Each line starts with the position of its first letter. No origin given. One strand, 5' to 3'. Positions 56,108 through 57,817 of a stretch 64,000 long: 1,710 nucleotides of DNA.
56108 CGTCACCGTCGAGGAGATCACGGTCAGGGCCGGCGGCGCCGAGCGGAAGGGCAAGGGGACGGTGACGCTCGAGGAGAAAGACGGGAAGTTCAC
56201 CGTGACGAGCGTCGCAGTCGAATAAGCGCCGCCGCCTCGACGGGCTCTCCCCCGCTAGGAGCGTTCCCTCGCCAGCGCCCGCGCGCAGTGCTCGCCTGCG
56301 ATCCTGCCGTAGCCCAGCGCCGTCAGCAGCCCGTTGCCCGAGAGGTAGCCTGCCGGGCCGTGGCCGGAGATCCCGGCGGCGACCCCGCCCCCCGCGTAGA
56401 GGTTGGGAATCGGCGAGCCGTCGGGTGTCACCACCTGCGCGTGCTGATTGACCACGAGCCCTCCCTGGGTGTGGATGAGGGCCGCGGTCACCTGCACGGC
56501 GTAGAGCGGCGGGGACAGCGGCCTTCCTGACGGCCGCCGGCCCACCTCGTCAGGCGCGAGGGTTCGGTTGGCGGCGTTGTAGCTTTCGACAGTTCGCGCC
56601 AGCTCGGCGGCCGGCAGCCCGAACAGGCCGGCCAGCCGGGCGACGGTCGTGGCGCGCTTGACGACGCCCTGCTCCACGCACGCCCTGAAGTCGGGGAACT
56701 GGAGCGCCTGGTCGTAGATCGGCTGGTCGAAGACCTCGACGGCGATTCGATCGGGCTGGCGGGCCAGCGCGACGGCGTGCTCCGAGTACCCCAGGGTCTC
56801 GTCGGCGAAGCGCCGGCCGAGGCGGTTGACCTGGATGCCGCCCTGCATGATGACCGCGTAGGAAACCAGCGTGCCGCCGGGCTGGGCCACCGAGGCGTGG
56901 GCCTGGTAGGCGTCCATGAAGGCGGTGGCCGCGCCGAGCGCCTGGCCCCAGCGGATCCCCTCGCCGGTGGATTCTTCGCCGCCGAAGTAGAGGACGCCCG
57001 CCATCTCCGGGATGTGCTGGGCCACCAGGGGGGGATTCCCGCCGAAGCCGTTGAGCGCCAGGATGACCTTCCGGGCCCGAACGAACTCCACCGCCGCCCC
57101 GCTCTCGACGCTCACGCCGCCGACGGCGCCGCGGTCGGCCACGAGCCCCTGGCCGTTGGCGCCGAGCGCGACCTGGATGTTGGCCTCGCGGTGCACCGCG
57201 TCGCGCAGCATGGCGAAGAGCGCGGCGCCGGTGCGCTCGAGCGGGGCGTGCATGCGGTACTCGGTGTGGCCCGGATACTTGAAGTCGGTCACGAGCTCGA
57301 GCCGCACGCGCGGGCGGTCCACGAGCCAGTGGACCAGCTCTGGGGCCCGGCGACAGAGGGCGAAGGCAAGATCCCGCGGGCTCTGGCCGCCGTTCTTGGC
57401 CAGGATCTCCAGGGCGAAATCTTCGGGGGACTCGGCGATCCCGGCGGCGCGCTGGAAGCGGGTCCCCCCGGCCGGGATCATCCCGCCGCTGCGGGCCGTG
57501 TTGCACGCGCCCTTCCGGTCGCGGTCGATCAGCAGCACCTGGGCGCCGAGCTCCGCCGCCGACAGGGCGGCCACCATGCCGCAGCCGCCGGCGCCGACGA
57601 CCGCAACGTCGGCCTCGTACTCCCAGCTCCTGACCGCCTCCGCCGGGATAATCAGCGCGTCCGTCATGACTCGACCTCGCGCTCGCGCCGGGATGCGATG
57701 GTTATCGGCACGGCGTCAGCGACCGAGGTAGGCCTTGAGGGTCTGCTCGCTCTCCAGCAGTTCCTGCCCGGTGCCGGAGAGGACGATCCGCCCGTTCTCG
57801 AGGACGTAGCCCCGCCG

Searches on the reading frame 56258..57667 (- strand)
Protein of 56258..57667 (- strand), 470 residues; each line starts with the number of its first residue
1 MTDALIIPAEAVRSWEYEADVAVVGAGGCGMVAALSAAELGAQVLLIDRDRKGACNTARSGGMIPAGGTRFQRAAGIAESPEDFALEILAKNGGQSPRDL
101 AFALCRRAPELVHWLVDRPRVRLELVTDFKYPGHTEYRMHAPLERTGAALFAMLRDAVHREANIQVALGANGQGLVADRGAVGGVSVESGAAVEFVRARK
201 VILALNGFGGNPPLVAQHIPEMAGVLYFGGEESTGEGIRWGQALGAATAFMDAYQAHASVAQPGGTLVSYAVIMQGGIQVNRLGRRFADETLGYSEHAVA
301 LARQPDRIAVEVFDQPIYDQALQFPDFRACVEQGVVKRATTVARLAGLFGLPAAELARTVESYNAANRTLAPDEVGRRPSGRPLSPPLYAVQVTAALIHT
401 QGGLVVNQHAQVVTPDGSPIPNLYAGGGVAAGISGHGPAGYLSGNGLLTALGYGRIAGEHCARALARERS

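Call 39: search_protein_families(library=pfam, proteins=[window:56258-57667:-], max_evalue=0.00001)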
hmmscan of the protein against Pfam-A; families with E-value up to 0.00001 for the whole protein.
window:56258-57667:- (470 aa): 3 families
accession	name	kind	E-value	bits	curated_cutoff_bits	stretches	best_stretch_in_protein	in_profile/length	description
PF00890.30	FAD_binding_2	-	2e-48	166.1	20.4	1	20-446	1-413/414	FAD binding domain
PF01266.30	DAO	-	2.9e-08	34.1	27.9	1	20-133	1-92/353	FAD dependent oxidoreductase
PF07992.20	Pyr_redox_2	-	8.9e-07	29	26.1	0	20-71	2-42/291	Pyridine nucleotide-disulphide oxidoreductase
